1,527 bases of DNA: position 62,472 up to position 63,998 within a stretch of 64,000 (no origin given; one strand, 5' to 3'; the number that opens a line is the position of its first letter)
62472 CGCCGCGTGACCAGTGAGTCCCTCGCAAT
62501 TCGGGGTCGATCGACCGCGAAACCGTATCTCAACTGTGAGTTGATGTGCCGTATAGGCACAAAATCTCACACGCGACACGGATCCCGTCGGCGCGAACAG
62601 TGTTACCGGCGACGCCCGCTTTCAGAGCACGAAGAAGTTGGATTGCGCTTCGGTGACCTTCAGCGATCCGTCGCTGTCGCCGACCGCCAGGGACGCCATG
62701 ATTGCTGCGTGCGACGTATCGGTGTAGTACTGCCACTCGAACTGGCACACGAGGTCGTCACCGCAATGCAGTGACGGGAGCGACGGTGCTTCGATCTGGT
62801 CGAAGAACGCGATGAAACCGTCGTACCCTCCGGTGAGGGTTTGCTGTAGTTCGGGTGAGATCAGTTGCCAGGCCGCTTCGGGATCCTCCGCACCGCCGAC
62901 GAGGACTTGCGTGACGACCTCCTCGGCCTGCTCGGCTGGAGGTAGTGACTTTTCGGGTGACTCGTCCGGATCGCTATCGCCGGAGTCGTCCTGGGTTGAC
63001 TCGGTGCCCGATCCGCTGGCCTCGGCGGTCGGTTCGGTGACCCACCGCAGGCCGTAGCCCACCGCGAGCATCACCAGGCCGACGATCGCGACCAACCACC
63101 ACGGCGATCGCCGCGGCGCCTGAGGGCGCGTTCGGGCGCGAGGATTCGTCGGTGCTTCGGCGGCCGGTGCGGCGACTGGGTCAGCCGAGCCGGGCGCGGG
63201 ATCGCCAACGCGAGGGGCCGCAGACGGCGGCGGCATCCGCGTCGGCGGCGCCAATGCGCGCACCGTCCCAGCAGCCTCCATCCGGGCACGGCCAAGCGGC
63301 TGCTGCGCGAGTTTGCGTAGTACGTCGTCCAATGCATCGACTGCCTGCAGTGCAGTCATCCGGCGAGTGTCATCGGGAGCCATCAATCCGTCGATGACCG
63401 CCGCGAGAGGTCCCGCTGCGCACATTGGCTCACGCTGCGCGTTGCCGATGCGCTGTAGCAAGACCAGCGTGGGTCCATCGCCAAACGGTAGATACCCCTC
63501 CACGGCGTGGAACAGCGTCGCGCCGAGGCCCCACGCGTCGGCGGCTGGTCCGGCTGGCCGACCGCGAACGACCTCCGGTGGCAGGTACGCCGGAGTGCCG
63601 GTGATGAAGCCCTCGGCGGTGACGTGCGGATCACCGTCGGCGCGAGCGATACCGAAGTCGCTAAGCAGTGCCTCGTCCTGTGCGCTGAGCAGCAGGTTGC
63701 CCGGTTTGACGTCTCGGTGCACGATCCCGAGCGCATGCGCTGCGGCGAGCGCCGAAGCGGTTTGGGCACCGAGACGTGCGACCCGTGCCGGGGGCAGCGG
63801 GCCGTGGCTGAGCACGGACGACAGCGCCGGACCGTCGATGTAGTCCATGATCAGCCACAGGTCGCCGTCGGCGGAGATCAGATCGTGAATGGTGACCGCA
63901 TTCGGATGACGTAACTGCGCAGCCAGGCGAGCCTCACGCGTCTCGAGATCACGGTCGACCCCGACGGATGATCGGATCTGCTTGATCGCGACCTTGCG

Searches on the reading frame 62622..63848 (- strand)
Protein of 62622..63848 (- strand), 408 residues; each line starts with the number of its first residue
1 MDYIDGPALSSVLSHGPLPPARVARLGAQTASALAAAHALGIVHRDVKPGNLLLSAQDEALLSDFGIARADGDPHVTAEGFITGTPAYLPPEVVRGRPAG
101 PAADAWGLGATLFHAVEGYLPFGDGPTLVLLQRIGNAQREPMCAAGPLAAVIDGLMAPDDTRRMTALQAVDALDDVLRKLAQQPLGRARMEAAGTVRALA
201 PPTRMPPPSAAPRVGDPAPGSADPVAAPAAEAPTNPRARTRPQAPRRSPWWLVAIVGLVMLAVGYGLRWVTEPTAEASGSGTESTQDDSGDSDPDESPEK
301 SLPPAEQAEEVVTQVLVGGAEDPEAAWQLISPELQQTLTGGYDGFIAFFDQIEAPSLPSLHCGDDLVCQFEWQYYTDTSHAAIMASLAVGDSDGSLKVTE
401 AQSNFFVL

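Call 41: search_protein_families(library=pfam, proteins=[window:62622-63848:-], max_evalue=0.001)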
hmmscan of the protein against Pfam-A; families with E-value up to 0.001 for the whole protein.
window:62622-63848:- (408 aa): 2 families
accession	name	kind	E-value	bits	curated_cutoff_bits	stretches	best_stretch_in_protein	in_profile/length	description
PF00069.31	Pkinase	-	3.3e-25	89.4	31.7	1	1-170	77-258/263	Protein kinase domain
PF07714.23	PK_Tyr_Ser-Thr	-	1.4e-10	41.4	23.1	1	2-165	81-250/258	Protein tyrosine and serine/threonine kinase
